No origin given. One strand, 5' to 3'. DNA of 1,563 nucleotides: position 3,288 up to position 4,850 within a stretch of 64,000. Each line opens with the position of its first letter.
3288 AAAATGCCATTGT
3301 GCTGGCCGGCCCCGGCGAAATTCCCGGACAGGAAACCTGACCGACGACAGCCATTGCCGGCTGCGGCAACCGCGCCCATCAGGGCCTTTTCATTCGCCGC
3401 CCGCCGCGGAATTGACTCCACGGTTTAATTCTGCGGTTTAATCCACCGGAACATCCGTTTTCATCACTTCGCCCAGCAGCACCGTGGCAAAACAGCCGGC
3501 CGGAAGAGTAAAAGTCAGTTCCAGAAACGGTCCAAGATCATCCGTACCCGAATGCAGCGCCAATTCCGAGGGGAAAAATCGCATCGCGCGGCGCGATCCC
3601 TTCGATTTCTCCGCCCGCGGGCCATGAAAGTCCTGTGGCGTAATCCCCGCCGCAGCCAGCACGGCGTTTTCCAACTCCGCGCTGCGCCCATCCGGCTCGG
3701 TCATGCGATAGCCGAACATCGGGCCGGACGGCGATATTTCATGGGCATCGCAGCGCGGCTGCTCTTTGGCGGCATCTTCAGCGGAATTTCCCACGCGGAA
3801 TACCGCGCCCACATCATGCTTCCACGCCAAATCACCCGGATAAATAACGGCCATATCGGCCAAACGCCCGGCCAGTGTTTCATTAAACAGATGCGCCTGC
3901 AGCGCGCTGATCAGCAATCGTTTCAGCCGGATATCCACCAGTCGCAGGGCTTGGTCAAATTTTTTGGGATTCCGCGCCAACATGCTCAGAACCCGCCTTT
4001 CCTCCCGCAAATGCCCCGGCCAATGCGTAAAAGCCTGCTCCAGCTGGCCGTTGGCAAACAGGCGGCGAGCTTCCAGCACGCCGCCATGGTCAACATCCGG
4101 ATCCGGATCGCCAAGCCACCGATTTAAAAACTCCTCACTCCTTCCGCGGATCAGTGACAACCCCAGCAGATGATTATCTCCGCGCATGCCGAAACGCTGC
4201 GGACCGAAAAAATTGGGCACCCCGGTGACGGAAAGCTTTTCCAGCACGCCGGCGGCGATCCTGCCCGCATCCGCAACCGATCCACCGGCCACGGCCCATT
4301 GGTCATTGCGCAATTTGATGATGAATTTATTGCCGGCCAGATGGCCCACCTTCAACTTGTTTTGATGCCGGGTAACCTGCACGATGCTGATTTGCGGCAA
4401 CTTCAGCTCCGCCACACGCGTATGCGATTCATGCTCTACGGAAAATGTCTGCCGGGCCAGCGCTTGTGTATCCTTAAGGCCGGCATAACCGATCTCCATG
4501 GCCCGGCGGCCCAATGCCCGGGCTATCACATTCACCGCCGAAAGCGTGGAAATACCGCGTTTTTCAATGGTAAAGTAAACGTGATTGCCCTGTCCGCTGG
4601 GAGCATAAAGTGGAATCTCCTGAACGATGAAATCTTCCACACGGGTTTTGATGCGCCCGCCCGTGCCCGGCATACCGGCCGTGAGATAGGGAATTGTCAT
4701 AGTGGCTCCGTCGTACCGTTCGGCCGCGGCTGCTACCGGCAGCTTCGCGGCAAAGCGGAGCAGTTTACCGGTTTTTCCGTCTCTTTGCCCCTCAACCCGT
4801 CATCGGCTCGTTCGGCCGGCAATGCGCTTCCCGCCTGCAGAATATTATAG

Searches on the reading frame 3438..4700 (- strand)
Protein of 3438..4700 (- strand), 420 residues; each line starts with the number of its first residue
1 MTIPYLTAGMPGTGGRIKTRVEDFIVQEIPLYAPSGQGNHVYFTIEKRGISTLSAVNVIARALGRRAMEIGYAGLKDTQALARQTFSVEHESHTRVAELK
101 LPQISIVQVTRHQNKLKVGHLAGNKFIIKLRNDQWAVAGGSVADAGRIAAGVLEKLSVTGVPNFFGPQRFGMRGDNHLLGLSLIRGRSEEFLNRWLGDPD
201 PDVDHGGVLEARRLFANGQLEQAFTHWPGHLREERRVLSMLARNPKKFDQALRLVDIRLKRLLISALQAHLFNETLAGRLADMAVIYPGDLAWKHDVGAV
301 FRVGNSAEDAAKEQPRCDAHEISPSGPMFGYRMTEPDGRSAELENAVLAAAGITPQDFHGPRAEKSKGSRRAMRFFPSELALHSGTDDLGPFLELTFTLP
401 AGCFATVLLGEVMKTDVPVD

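Call 6: search_protein_families(library=pfam, proteins=[window:3438-4700:-])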
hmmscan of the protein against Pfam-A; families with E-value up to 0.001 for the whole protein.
window:3438-4700:- (420 aa): 1 family
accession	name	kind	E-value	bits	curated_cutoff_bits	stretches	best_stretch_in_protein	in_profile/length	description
PF01142.23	TruD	-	7.7e-102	341.7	27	1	3-412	4-412/412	tRNA pseudouridine synthase D (TruD)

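Call 19: list_cluster_members(proteins=[P0010, window:5615-7117:+, window:3438-4700:-, window:26692-27225:+, window:15009-17513:+])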
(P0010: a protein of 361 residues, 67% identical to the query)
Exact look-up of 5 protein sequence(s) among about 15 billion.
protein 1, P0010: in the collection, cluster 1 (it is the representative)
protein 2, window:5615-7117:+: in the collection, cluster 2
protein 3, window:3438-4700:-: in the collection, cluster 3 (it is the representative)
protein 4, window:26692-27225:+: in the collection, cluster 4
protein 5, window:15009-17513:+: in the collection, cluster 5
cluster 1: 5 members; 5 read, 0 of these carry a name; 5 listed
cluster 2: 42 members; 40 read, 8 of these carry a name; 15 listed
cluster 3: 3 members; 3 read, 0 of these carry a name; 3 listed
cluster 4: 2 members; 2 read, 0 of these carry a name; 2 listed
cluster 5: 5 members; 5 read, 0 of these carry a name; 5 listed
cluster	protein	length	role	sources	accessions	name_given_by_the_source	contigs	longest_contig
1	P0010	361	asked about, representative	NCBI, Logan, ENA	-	-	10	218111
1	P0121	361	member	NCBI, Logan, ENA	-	-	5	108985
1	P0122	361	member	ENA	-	-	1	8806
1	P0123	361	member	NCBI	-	-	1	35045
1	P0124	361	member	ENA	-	-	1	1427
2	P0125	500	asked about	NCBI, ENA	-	-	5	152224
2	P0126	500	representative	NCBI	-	-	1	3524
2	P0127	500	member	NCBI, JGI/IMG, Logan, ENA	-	type VI secretion system protein ImpC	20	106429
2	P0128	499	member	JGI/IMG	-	type VI secretion system protein ImpC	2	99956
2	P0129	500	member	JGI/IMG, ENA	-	type VI secretion system protein ImpC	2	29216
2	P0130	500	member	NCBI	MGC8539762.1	MAG: type VI secretion system contractile sheath large subunit [Phycisphaerae bacterium]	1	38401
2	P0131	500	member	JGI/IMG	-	type VI secretion system protein ImpC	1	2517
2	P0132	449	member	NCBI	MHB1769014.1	MAG: type VI secretion system contractile sheath large subunit, partial [Phycisphaerae ...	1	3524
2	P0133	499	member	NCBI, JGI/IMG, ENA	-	type VI secretion system protein ImpC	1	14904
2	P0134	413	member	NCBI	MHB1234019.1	MAG: type VI secretion system contractile sheath large subunit, partial [Burkholderiales ...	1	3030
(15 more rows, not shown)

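Call 22: search_protein_families(library=pfam, proteins=[L094:1623-9908:+], max_evalue=5)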
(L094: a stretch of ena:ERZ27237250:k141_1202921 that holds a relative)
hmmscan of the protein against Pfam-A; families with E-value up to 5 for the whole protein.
L094:1623-9908:+ (2761 aa): 0 families

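Call 26: search_protein_families(library=pfam, proteins=[L094:1-1533:+], max_evalue=0.01)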
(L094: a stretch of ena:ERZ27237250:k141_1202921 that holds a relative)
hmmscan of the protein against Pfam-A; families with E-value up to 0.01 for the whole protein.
L094:1-1533:+ (510 aa): 1 family
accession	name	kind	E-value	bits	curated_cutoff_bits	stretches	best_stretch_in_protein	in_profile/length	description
PF03865.19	ShlB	-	8.7e-10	39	22.7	1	358-389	232-263/311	Haemolysin secretion/activation protein ShlB/FhaC/HecB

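Call 60: search_protein_families(library=pfam, proteins=[L112:2574-3506:+, L112:10285-11175:+], max_evalue=1)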
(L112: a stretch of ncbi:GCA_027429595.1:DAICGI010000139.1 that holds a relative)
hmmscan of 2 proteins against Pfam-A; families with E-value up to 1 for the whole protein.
L112:2574-3506:+ (310 aa): 0 families

L112:10285-11175:+ (296 aa): 0 families

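Call 63: search_protein_families(library=ncbifam, proteins=[L112:2574-3506:+, L112:10285-11175:+, L112:5706-10130:+, L112:4957-5628:+, L094:1623-9908:+, L112:11486-13735:+], max_evalue=1)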
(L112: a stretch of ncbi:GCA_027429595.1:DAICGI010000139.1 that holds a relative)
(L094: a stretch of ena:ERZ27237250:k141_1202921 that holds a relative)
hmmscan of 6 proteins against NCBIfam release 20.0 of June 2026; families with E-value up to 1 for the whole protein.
L112:2574-3506:+ (310 aa): 0 families

L112:10285-11175:+ (296 aa): 1 family
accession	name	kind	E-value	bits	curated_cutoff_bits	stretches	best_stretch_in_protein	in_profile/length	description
TIGR03956.1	rSAM_HydE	equivalog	0.093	12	254.6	1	123-180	285-338/340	[FeFe] hydrogenase H-cluster radical SAM maturase HydE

L112:5706-10130:+ (1474 aa): 3 families
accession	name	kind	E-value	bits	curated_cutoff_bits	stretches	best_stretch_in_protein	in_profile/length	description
TIGR03348.1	VI_IcmF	equivalog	3.2e-86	290.3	388.15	1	43-473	33-458/1168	type VI secretion system membrane subunit TssM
NF038226.1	IcmF_IVB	equivalog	3.6e-09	35.1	1000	1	123-459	28-332/973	type IVB secretion system protein IcmF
NF038216.1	ABZJ_00895_fam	subfamily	0.64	9.9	33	0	28-69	88-131/134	ABZJ_00895 family protein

L112:4957-5628:+ (223 aa): 6 families
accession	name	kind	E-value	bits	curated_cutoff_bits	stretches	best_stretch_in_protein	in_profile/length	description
TIGR03349.1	IV_VI_DotU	subfamily_domain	4.9e-12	46.1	89.95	1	2-198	2-195/211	DotU/TssL family secretion system protein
NF005444.0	PRK07033.1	equivalog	5.9e-05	22.2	520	1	90-202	136-249/438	DotU family type VI secretion system protein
NF038228.1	IcmH_DotU_IVB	equivalog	0.00057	19.3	50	1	83-136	121-174/258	type IVB secretion system protein IcmH/DotU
NF005999.0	PRK08126.1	subfamily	0.00068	18.5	571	1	86-151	148-210/432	hypothetical protein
NF038239.1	T6SS_TssL_short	exception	0.0038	16.7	180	1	94-194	95-193/207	type VI secretion system protein TssL, short form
TIGR01423.1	trypano_reduc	equivalog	0.063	11.8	738.1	1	12-72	67-127/486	trypanothione-disulfide reductase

L094:1623-9908:+ (2761 aa): 1 family
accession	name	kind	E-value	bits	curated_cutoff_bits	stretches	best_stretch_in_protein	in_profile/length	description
TIGR01901.1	adhes_NPXG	domain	7.3e-20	70.7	29.1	1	79-152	2-77/79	filamentous hemagglutinin N-terminal domain-containing protein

L112:11486-13735:+ (749 aa): 1 family
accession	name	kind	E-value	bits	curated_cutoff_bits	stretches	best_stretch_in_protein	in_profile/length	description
NF047779.1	Omp85_fam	subfamily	6.6e-05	22.5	200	1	670-720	360-409/423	Omp85 family outer membrane protein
